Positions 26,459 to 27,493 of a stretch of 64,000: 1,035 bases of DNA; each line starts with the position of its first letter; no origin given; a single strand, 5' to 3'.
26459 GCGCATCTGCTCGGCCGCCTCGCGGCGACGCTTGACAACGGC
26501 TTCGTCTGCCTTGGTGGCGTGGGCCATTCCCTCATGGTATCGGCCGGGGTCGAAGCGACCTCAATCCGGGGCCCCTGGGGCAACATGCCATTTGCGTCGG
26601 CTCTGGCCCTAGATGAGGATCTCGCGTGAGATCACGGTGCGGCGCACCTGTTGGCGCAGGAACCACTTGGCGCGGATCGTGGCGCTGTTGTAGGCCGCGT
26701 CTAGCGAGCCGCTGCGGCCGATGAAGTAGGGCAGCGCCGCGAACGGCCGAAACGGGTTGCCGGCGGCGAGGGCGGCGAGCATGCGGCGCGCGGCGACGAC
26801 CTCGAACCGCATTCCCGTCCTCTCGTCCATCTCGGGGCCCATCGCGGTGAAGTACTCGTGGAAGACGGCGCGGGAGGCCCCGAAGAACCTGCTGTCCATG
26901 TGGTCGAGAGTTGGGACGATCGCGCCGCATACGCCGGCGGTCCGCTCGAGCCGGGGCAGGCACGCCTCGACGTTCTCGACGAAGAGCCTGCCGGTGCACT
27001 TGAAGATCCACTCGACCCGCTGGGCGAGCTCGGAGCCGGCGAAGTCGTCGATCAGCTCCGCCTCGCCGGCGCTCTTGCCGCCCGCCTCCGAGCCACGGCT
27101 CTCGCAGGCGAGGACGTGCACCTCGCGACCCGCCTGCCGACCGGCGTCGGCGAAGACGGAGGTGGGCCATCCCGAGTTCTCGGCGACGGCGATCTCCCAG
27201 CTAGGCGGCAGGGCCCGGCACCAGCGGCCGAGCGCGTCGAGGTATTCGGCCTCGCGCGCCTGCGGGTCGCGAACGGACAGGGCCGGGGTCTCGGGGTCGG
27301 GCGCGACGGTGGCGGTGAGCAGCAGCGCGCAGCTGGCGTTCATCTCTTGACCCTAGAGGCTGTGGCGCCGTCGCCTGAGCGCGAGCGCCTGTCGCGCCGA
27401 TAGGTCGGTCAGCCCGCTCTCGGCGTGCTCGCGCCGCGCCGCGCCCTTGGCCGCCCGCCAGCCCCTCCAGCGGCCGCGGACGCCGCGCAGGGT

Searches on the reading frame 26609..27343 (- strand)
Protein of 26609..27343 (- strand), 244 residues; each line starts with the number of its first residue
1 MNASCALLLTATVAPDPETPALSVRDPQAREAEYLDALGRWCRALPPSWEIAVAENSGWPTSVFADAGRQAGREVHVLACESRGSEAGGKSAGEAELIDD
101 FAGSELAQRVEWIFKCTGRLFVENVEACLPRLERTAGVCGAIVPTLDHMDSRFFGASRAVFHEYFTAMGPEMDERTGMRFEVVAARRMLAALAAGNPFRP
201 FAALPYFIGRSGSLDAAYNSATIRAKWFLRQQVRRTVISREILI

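Call 53: find_encoding_contigs(protein=window:26609-27343:-, flank=6000, max_places=10)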
Protein window:26609-27343:- (244 aa): 1 contig read that carries it; 1 place shown.
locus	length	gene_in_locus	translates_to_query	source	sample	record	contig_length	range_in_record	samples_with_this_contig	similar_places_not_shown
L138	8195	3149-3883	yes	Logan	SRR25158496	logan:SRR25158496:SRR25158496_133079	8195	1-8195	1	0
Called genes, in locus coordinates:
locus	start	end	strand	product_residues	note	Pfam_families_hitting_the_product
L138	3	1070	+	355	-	?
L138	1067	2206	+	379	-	PF00534:Glycos_transf_1, PF13692:Glyco_trans_1_4 (weak)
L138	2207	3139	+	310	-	PF00535:Glycos_transf_2, PF13641:Glyco_tranf_2_3, PF13632:Glyco_trans_2_3 (weak)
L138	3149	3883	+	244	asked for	-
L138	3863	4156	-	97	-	-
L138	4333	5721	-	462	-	PF01555:N6_N4_Mtase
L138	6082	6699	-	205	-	-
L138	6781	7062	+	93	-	-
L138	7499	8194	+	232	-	?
